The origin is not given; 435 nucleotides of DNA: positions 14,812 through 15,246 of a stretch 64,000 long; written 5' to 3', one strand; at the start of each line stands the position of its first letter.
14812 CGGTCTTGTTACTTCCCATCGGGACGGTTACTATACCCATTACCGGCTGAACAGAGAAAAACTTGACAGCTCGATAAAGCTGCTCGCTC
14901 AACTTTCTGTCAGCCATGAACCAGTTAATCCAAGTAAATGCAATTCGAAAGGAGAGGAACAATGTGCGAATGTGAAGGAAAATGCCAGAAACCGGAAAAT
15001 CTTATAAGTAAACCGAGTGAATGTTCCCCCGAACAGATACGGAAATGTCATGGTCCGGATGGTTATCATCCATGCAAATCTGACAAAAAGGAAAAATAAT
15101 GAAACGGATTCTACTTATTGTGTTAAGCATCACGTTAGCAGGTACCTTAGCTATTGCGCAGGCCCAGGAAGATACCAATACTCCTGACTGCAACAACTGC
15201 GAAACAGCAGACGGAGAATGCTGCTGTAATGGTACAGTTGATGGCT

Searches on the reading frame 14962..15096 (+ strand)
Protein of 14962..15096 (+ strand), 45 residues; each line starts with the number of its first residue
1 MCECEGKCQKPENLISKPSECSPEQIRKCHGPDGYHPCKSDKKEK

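Call 5: search_protein_families(library=pfam, proteins=[window:14962-15096:+], max_evalue=1)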
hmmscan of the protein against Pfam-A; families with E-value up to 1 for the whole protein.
window:14962-15096:+ (45 aa): 0 families

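Call 6: search_protein_families(library=ncbifam, proteins=[window:14962-15096:+], max_evalue=1)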
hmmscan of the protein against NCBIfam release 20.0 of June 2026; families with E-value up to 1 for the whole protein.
window:14962-15096:+ (45 aa): 0 families

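Call 13: find_homologous_proteins(query=window:14962-15096:+, max_evalue=0.01)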
Query window:14962-15096:+ (45 aa): 3 proteins with E <= 0.01 among 3 candidates.
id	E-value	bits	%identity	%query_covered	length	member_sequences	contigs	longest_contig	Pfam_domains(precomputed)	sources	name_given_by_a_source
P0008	2.0e-9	55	66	98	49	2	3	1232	-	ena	-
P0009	7.9e-9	53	66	98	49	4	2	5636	-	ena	-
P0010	1.4e-8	52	76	84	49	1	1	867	-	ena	-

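Call 26: find_encoding_contigs(protein=P0009, flank=5000, max_places=4)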
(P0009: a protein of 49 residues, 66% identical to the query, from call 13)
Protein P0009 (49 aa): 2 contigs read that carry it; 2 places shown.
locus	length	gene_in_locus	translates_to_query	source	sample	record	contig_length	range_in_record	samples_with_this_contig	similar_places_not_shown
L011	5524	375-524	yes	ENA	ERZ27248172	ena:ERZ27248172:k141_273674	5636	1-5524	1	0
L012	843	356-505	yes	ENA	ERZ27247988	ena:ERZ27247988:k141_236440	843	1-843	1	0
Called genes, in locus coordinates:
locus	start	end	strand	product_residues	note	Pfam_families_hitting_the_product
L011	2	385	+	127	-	?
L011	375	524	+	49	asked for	-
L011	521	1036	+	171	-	-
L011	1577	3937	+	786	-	PF07944:Beta-AFase-like_GH127_cat, PF20736:Glyco_hydro127M, PF16375:DUF4986, PF20620:DUF6805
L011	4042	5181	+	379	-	PF12256:TcdB_toxin_midN (faint), PF01839:FG-GAP (faint), PF13517:FG-GAP_3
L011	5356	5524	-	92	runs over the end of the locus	?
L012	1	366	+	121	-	?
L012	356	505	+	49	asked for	-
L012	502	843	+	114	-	?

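Call 37: find_homologous_proteins(query=A2, max_evalue=0.01)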
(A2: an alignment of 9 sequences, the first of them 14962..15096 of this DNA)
Query A2 (9 sequences) (45 aa, profile of the alignment): 376 proteins with E <= 0.01 among 384 candidates; the best 120 are listed.
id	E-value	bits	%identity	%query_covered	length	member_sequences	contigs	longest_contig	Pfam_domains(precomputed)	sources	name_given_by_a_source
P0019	6.3e-33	130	63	84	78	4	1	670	-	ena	-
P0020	4.1e-32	128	63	84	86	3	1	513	-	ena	-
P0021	4.6e-32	127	58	89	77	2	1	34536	-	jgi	-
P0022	7.7e-32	127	65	82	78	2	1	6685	-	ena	-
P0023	1.7e-31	126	63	84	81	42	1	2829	-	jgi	-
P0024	2.7e-31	125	58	89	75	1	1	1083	-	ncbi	-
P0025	5.1e-31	124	68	76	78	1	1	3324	-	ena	-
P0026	1.1e-30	123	66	78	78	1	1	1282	-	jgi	jgi:hypothetical protein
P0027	2.7e-30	122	74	84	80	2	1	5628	-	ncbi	-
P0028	3.5e-30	121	60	89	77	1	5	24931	-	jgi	-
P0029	3.9e-30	121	58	84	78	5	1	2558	-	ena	-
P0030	4.3e-30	121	65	69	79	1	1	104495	-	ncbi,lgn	-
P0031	4.8e-30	121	65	69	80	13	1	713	-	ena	-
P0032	5.3e-30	121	73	73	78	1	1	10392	-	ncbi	-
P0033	6.0e-30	121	71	69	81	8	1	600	-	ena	-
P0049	1.2e-28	117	55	84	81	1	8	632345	-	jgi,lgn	jgi:hypothetical protein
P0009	2.2e-19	87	66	98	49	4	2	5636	-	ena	-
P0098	6.1e-18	82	68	84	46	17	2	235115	-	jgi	-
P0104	1.6e-17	81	63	89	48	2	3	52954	-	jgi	jgi:ArsR family transcriptional regulator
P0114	1.0e-16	78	59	98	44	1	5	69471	-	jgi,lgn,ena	-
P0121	2.2e-16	77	63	84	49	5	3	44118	-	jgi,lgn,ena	-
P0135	7.3e-16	76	63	84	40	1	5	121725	-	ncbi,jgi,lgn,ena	-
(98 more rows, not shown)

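Call 40: find_encoding_contigs(protein=P0135, flank=4000, max_places=5)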
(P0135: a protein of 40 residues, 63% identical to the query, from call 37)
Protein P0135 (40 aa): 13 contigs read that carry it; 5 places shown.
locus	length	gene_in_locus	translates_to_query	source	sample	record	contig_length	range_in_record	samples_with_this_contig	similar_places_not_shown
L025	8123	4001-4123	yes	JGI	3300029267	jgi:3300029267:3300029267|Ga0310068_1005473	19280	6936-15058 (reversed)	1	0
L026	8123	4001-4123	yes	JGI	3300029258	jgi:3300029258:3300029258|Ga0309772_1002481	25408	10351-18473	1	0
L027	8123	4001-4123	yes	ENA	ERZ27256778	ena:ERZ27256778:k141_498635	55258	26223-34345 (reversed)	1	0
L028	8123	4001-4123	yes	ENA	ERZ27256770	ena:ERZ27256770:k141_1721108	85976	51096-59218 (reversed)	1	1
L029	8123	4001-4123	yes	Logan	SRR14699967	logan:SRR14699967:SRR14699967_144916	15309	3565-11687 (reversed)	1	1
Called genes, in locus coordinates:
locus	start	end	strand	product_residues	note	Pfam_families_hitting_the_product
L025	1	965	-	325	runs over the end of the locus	PF00551:Formyl_trans_N, PF02911:Formyl_trans_C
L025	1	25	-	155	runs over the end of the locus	PF01976:DUF116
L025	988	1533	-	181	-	PF01327:Pep_deformylase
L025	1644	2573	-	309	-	PF04041:Glyco_hydro_130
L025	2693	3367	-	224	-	PF13350:Y_phosphatase3 (weak), PF03162:Y_phosphatase2, PF22741:PTP-NADK, PF22784:PTP-SAK, PF22785:Tc-R-P, PF00782:DSPc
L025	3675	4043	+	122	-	PF01022:HTH_5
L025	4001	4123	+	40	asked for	-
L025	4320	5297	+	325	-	PF01408:GFO_IDH_MocA, PF03447:NAD_binding_3 (weak), PF22725:GFO_IDH_MocA_C3, PF02894:GFO_IDH_MocA_C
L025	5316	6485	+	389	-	PF00248:Aldo_ket_red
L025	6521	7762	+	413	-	PF01208:URO-D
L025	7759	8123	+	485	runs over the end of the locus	PF00884:Sulfatase, PF01663:Phosphodiest (faint), PF16347:SGSH_C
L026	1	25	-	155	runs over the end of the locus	PF01976:DUF116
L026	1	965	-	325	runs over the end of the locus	PF00551:Formyl_trans_N, PF02911:Formyl_trans_C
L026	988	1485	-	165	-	PF01327:Pep_deformylase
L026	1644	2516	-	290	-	PF04041:Glyco_hydro_130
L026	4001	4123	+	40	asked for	-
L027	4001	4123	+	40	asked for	-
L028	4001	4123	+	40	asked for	-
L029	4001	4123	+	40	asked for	-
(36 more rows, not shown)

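Call 41: find_encoding_contigs(protein=P0049, flank=4000, max_places=4)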
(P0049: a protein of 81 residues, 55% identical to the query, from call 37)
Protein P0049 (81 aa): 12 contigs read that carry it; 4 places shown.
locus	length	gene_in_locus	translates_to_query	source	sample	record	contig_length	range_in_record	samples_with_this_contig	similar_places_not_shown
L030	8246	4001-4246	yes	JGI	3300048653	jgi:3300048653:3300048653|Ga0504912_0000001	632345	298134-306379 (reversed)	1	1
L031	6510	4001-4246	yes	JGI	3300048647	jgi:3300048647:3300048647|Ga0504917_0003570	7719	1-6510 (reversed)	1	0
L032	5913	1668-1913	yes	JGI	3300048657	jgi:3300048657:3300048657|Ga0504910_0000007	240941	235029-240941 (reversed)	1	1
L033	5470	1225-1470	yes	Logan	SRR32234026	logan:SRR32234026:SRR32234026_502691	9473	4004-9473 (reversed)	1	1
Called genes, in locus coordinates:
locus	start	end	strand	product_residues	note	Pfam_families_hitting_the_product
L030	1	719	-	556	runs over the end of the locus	-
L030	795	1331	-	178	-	PF02915:Rubrerythrin, PF23458:DUF7130 (weak), PF21349:RUBY_RBDX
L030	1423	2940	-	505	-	PF00199:Catalase, PF06628:Catalase-rel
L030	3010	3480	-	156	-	PF01475:FUR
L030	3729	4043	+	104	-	PF01022:HTH_5, PF12802:MarR_2 (faint), PF12840:HTH_20, PF13412:HTH_24 (weak)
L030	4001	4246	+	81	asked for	-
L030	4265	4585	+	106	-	PF02635:DsrE (weak)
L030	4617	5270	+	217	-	PF01209:Ubie_methyltran, PF13847:Methyltransf_31, PF08241:Methyltransf_11, PF08242:Methyltransf_12, PF13649:Methyltransf_25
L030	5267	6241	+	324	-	PF00005:ABC_tran, PF13304:AAA_21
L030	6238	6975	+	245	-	PF01061:ABC2_membrane, PF03379:CcmB (weak), PF12698:ABC2_membrane_3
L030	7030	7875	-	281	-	PF00753:Lactamase_B, PF12706:Lactamase_B_2 (weak)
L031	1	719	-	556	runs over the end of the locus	-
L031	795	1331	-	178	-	PF02915:Rubrerythrin, PF23458:DUF7130 (weak), PF21349:RUBY_RBDX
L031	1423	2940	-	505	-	PF00199:Catalase, PF06628:Catalase-rel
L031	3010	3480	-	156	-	PF01475:FUR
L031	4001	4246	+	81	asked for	-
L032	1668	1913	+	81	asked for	-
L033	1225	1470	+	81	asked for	-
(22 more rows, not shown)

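Call 42: find_encoding_contigs(protein=P0098, flank=4000, max_places=3)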
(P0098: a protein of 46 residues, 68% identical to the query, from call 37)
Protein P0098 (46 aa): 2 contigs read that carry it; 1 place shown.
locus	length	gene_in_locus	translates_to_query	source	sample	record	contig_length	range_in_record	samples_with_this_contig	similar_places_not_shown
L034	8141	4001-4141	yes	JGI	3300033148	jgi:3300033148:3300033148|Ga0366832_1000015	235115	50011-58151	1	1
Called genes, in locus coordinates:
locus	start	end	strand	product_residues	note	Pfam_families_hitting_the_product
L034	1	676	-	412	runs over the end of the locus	PF00682:HMGL-like, PF22617:HCS_D2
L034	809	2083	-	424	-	PF00266:Aminotran_5, PF01053:Cys_Met_Meta_PP (weak)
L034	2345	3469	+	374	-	PF00657:Lipase_GDSL (weak), PF13472:Lipase_GDSL_2, PF14606:Lipase_GDSL_3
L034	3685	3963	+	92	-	PF12840:HTH_20, PF01022:HTH_5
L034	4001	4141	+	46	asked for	-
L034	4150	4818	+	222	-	PF01209:Ubie_methyltran (weak), PF13847:Methyltransf_31, PF08241:Methyltransf_11, PF08242:Methyltransf_12, PF13649:Methyltransf_25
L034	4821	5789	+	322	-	PF00005:ABC_tran, PF13304:AAA_21, PF13732:DrrA1-3_C (weak)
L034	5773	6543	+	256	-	PF01061:ABC2_membrane, PF12698:ABC2_membrane_3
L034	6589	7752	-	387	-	PF14307:Glyco_tran_WbsX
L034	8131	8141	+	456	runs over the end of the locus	PF04055:Radical_SAM, PF13186:SPASM (faint)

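Call 61: search_solved_structures(query=A4, max_evalue=10)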
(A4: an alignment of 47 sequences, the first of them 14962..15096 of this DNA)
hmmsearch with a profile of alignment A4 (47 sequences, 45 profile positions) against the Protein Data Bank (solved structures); distinct sequences matched with E-value up to 10: 0.

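Call 66: predict_structure(alignment_id=A4)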
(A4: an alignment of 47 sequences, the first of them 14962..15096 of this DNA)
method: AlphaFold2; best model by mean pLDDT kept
length: 45 residues; sequences in the alignment: 47
mean_pLDDT: 65.6   pTM: 0.37
mean pLDDT of the five models: 65.6, 63.8, 62.9, 57.3, 56.8
residues with pLDDT >= 90: 0; 70-90: 12; 50-70: 30; < 50: 3
segments of 3 or more residues with pLDDT < 50: 43-45
pLDDT, mean of each block of 10 residues (from residue 1): 65 66 74 66 48
secondary structure, 60 per line:
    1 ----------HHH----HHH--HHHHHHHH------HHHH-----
elements in order: H23-30 H37-40

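Call 74: search_protein_families(library=ncbifam, proteins=[L030:4617-5267:+, L034:4150-4815:+, L030:4265-4582:+, L011:521-1033:+, L030:3729-4040:+, L025:3675-4040:+], max_evalue=0.001)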
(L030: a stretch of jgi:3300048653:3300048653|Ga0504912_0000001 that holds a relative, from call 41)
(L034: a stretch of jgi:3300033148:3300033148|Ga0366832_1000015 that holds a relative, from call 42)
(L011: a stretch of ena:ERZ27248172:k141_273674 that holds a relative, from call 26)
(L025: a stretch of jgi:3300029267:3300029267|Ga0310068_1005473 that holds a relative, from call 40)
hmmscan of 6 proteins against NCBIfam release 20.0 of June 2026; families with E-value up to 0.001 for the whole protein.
L030:4617-5267:+ (217 aa): 21 families
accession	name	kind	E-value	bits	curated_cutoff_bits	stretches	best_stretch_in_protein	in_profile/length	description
TIGR01934.1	MenG_MenH_UbiE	subfamily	1.7e-11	43.9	158.35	1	29-130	40-140/223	ubiquinone/menaquinone biosynthesis methyltransferase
NF045667.1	MTase_DVU1556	equivalog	8.6e-11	41.7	155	1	19-131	12-119/213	DVU_1556 family methyltransferase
NF047649.1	MTase_UXPK_star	exception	2.1e-10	40.1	460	1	34-131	83-181/283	methyltransferase/UXPK-star double selenoprotein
NF001242.0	PRK00216.1-3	equivalog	6.3e-10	38.9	351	1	32-130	74-174/258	bifunctional demethylmenaquinone methyltransferase/2-methoxy-6-polyprenyl-1,4-benzoquinol methylase UbiE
NF052510.1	methyltran_MpqE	exception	1.4e-09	37.7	335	1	26-129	44-149/234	methyl-plastoquinone biosynthesis methyltransferase MpqE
NF041537.1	ArsM_AhpD_UU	exception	5.2e-09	35.3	510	1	33-131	81-180/345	arsenite methyltransferase/AhpD domain selenoprotein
NF001244.0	PRK00216.1-5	equivalog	2e-08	33.8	216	1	29-130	49-152/236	bifunctional demethylmenaquinone methyltransferase/2-methoxy-6-polyprenyl-1,4-benzoquinol methylase UbiE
NF001240.0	PRK00216.1-1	equivalog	7.1e-08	31.8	378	1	32-130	67-167/251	bifunctional demethylmenaquinone methyltransferase/2-methoxy-6-polyprenyl-1,4-benzoquinol methylase UbiE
NF041675.1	sarc_dimgly_tmase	equivalog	7.3e-08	32.7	550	1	29-130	67-168/278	sarcosine/dimethylglycine N-methyltransferase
NF008823.0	PRK11873.1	subfamily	1.4e-07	31.3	263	1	32-129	81-179/272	arsenite methyltransferase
TIGR02072.1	BioC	equivalog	1.6e-07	31.4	184.95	1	30-130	36-131/244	malonyl-ACP O-methyltransferase BioC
NF041536.1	ArsM_DUF2284_UU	exception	3.3e-06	25.7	575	1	34-131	82-180/459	arsenite methyltransferase/DUF2284 domain selenoprotein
NF040539.1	AST_met_ArsM_2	exception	6.3e-06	26.2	240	1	33-127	61-159/262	putative arsinothricin biosynthesis methyltransferase ArsM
NF004452.0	PRK05785.1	equivalog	2.1e-05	24.1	207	1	22-124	46-138/228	hypothetical protein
NF000030.2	16S_rRNA_NpmA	exception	5.9e-05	22.8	470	1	21-116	17-114/219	16S rRNA (adenine(1408)-N(1))-methyltransferase NpmA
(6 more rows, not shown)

L034:4150-4815:+ (222 aa): 18 families
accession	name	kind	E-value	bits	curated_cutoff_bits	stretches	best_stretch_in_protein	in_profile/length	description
NF045667.1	MTase_DVU1556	equivalog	6.8e-09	35.5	155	1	27-137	13-118/213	DVU_1556 family methyltransferase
NF008823.0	PRK11873.1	subfamily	1e-08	35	263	1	39-138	81-181/272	arsenite methyltransferase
TIGR01934.1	MenG_MenH_UbiE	subfamily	1.6e-08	34.1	158.35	1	39-138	43-141/223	ubiquinone/menaquinone biosynthesis methyltransferase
NF041537.1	ArsM_AhpD_UU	exception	3e-08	32.9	510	1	40-138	81-180/345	arsenite methyltransferase/AhpD domain selenoprotein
NF001244.0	PRK00216.1-5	equivalog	4e-08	32.8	216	1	38-138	51-153/236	bifunctional demethylmenaquinone methyltransferase/2-methoxy-6-polyprenyl-1,4-benzoquinol methylase UbiE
NF052510.1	methyltran_MpqE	exception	1.4e-07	31.1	335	1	35-136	46-149/234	methyl-plastoquinone biosynthesis methyltransferase MpqE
NF001242.0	PRK00216.1-3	equivalog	3.5e-07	29.9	351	1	39-138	74-175/258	bifunctional demethylmenaquinone methyltransferase/2-methoxy-6-polyprenyl-1,4-benzoquinol methylase UbiE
NF047649.1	MTase_UXPK_star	exception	9.6e-07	28.1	460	1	33-138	76-181/283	methyltransferase/UXPK-star double selenoprotein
TIGR02072.1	BioC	equivalog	7.8e-06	25.9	184.95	1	37-134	36-128/244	malonyl-ACP O-methyltransferase BioC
NF041675.1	sarc_dimgly_tmase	equivalog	7.9e-06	26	550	1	39-133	70-164/278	sarcosine/dimethylglycine N-methyltransferase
NF045825.1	FAmtase_mtf2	equivalog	3.2e-05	23.3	400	1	43-137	66-157/248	fatty-acid O-methyltransferase Mtf2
NF001240.0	PRK00216.1-1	equivalog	3.2e-05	23.1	378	1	40-138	68-168/251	bifunctional demethylmenaquinone methyltransferase/2-methoxy-6-polyprenyl-1,4-benzoquinol methylase UbiE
TIGR00452.1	TIGR00452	equivalog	6.6e-05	21.9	275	1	40-133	122-214/316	tRNA 5-methoxyuridine(34)/uridine 5-oxyacetic acid(34) synthase CmoB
TIGR03534.1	RF_mod_PrmC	equivalog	0.0002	20.9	199.1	1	27-109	79-162/253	peptide chain release factor N(5)-glutamine methyltransferase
NF045823.1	PthPhpthDimycoMt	equivalog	0.00025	20.3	300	1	85-134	113-162/256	phthiotriol/phenolphthiotriol dimycocerosates methyltransferase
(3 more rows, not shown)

L030:4265-4582:+ (106 aa): 0 families

L011:521-1033:+ (171 aa): 0 families

L030:3729-4040:+ (104 aa): 10 families
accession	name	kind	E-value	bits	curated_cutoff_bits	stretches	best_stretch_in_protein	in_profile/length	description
NF033788.1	HTH_metalloreg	subfamily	2e-23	82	55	1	2-71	2-72/77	metalloregulator ArsR/SmtB family transcription factor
NF033789.1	repress_SdpR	subfamily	5.1e-15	55.2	100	1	5-68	2-65/79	autorepressor SdpR family transcription factor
NF007528.0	PRK10141.1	subfamily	1.8e-13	50.4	97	1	3-86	8-93/117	metalloregulator ArsR/SmtB family transcription factor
NF045707.1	Dbac_1936_reg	equivalog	5.8e-12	45.5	115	1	2-69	8-75/99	ArsR/SmtB-type metalloregulator TsoR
NF040642.1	sulf_sens_BigR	equivalog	9.8e-12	44.8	155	1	2-78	11-87/95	sulfite-sensing transcriptional repressor BigR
NF041413.1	ArsR_Rv2640c_fam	equivalog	6.1e-11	42.8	155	1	6-79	37-113/118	Rv2640c family ArsR-like transcriptional regulator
NF053602.1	Phr_regulator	exception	1.9e-09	37.4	320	1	1-56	2-57/191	heat shock transcription regulator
NF047906.1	CdPbTransRegCmtR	equivalog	4.8e-09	36.1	150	1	1-71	11-81/104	Cd(II)/Pb(II)-sensing metalloregulatory transcriptional regulator CmtR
TIGR00122.1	birA_repr_reg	equivalog_domain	1.2e-05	25.1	70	1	15-63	4-53/69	biotin operon repressor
NF053755.1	MsvR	equivalog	0.00093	18.9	220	0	7-56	9-58/236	transcriptional factor MsvR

L025:3675-4040:+ (122 aa): 8 families
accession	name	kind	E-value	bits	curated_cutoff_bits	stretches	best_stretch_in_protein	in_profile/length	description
NF033788.1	HTH_metalloreg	subfamily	4.7e-21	74.4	55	1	6-81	2-75/77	metalloregulator ArsR/SmtB family transcription factor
NF007528.0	PRK10141.1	subfamily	4.3e-14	52.4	97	1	9-75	10-74/117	metalloregulator ArsR/SmtB family transcription factor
NF033789.1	repress_SdpR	subfamily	2.4e-11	43.4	100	1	9-80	2-70/79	autorepressor SdpR family transcription factor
NF040642.1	sulf_sens_BigR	equivalog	3e-06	27.2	155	1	5-79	10-81/95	sulfite-sensing transcriptional repressor BigR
NF041413.1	ArsR_Rv2640c_fam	equivalog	5.7e-06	26.7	155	1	8-83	35-110/118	Rv2640c family ArsR-like transcriptional regulator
NF045707.1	Dbac_1936_reg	equivalog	9.2e-06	25.6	115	1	9-79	11-78/99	ArsR/SmtB-type metalloregulator TsoR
NF052532.1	TransRegPagRBaca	equivalog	0.00011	22.2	170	1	9-81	21-90/99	transcriptional repressor PagR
NF047906.1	CdPbTransRegCmtR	equivalog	0.00064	19.6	150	1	11-79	17-82/104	Cd(II)/Pb(II)-sensing metalloregulatory transcriptional regulator CmtR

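Call 79: find_encoding_contigs(protein=P0114, flank=3000, max_places=3)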
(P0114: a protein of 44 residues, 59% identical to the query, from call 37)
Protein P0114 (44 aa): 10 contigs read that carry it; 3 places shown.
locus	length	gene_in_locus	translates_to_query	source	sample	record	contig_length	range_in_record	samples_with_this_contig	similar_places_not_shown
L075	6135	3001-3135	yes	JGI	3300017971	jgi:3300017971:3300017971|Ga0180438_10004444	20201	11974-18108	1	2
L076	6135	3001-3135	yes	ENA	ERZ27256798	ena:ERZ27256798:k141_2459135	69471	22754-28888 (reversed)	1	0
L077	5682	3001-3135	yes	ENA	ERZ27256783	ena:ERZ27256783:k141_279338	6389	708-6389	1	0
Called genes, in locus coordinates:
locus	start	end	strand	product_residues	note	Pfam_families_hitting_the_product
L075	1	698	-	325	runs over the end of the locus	PF00551:Formyl_trans_N, PF02911:Formyl_trans_C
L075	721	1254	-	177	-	PF01327:Pep_deformylase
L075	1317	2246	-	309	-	PF04041:Glyco_hydro_130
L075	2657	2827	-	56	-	-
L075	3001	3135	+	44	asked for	-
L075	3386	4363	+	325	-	PF01408:GFO_IDH_MocA, PF22725:GFO_IDH_MocA_C3, PF02894:GFO_IDH_MocA_C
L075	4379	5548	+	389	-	PF00248:Aldo_ket_red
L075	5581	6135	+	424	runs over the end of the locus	PF01208:URO-D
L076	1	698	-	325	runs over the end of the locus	PF00551:Formyl_trans_N, PF02911:Formyl_trans_C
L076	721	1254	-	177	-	PF01327:Pep_deformylase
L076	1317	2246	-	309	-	PF04041:Glyco_hydro_130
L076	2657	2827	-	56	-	-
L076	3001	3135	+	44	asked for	-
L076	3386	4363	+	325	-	PF01408:GFO_IDH_MocA, PF22725:GFO_IDH_MocA_C3, PF02894:GFO_IDH_MocA_C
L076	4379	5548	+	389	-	PF00248:Aldo_ket_red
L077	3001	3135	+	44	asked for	-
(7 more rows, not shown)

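Call 80: find_encoding_contigs(protein=P0104, flank=3000, max_places=3)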
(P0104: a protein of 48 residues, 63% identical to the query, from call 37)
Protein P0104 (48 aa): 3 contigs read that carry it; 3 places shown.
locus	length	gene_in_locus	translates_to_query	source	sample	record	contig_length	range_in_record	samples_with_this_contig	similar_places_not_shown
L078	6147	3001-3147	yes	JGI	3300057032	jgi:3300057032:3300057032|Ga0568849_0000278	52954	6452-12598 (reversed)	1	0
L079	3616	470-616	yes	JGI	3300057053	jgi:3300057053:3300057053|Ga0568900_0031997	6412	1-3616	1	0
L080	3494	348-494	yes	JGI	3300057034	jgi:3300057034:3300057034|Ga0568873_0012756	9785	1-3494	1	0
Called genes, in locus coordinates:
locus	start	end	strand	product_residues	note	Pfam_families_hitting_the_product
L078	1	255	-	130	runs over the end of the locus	PF01592:NifU_N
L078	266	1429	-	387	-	PF00266:Aminotran_5, PF01212:Beta_elim_lyase (weak)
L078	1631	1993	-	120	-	PF02635:DsrE, PF13686:DrsE_2 (weak)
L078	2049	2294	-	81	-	PF01206:TusA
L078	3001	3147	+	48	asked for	-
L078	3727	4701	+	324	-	PF00005:ABC_tran, PF13304:AAA_21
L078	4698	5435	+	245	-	PF01061:ABC2_membrane, PF03379:CcmB (faint), PF12698:ABC2_membrane_3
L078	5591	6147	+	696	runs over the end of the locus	PF02897:Peptidase_S9_N, PF00326:Peptidase_S9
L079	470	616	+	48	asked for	-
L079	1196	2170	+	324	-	PF00005:ABC_tran, PF13304:AAA_21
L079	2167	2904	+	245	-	PF01061:ABC2_membrane, PF03379:CcmB (faint), PF12698:ABC2_membrane_3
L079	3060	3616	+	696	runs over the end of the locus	PF02897:Peptidase_S9_N, PF00326:Peptidase_S9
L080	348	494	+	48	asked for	-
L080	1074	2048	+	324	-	PF00005:ABC_tran, PF13304:AAA_21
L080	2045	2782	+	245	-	PF01061:ABC2_membrane, PF03379:CcmB (faint), PF12698:ABC2_membrane_3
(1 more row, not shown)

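Call 81: find_encoding_contigs(protein=P0121, flank=3000, max_places=3)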
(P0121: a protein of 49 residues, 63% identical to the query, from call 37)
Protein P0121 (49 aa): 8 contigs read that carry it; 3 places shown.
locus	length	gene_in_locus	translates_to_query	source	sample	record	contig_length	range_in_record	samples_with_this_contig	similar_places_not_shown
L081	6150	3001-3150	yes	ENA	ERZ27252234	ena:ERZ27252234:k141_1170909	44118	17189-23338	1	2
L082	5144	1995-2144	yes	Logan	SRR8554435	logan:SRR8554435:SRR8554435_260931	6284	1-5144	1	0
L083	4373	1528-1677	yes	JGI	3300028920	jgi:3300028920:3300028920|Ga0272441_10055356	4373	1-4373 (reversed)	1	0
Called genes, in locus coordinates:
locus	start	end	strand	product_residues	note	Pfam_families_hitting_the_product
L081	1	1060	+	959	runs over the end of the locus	PF00404:Dockerin_1 (weak)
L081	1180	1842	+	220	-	PF00753:Lactamase_B, PF12706:Lactamase_B_2 (weak)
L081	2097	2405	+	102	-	-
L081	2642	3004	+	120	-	PF01022:HTH_5, PF12802:MarR_2 (weak), PF12840:HTH_20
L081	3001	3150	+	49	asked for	-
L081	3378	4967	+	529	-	PF00498:FHA (weak), PF16697:Yop-YscD_cpl, PF01590:GAF (faint), PF13185:GAF_2, PF07228:SpoIIE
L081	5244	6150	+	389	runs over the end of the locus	PF00413:Peptidase_M10 (weak)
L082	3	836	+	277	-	?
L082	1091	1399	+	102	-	-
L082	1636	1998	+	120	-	PF01022:HTH_5, PF12802:MarR_2 (weak), PF12840:HTH_20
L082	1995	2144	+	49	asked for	-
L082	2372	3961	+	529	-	PF00498:FHA (weak), PF16697:Yop-YscD_cpl, PF01590:GAF (faint), PF13185:GAF_2, PF07228:SpoIIE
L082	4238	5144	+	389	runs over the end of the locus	PF00413:Peptidase_M10 (weak)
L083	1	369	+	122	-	?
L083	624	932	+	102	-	-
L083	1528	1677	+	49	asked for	-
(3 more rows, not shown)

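Call 91: find_related_loci(query=A4, collection=metagenome_contigs, flank=2500)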
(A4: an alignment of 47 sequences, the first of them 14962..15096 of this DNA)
Query A4 (45 aa) in metagenome_contigs; peptide patterns used: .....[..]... (x = any residue, [..] = any of these).
600 stretches matched a pattern (row limit reached: there are more); 520 encode a relative of the query (tblastn E <= 1e-3); the best 80 are kept; 80 distinct loci.
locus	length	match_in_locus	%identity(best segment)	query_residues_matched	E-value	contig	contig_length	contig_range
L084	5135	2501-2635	73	1-45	1e-17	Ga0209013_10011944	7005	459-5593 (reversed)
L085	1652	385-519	69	1-45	5e-17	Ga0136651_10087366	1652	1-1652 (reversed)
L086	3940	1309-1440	71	1-45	1e-15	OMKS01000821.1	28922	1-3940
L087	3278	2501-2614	63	1-38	6e-14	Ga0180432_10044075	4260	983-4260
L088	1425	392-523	52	1-44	2e-13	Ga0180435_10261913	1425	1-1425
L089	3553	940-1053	66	1-38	4e-13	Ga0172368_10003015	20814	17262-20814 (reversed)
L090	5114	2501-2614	68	1-38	6e-13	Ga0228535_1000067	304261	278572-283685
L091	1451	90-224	56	1-45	7e-13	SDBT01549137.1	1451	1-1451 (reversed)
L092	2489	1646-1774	56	1-43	1e-12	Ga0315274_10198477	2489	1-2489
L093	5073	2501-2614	66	1-38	2e-12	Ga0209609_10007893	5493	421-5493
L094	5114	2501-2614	66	8-45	2e-12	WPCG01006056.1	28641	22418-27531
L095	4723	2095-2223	63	1-43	2e-12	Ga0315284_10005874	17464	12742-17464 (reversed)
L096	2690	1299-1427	63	1-43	2e-12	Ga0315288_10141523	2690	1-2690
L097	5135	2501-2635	62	1-45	2e-12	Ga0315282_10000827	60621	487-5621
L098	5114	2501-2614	61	1-38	2e-12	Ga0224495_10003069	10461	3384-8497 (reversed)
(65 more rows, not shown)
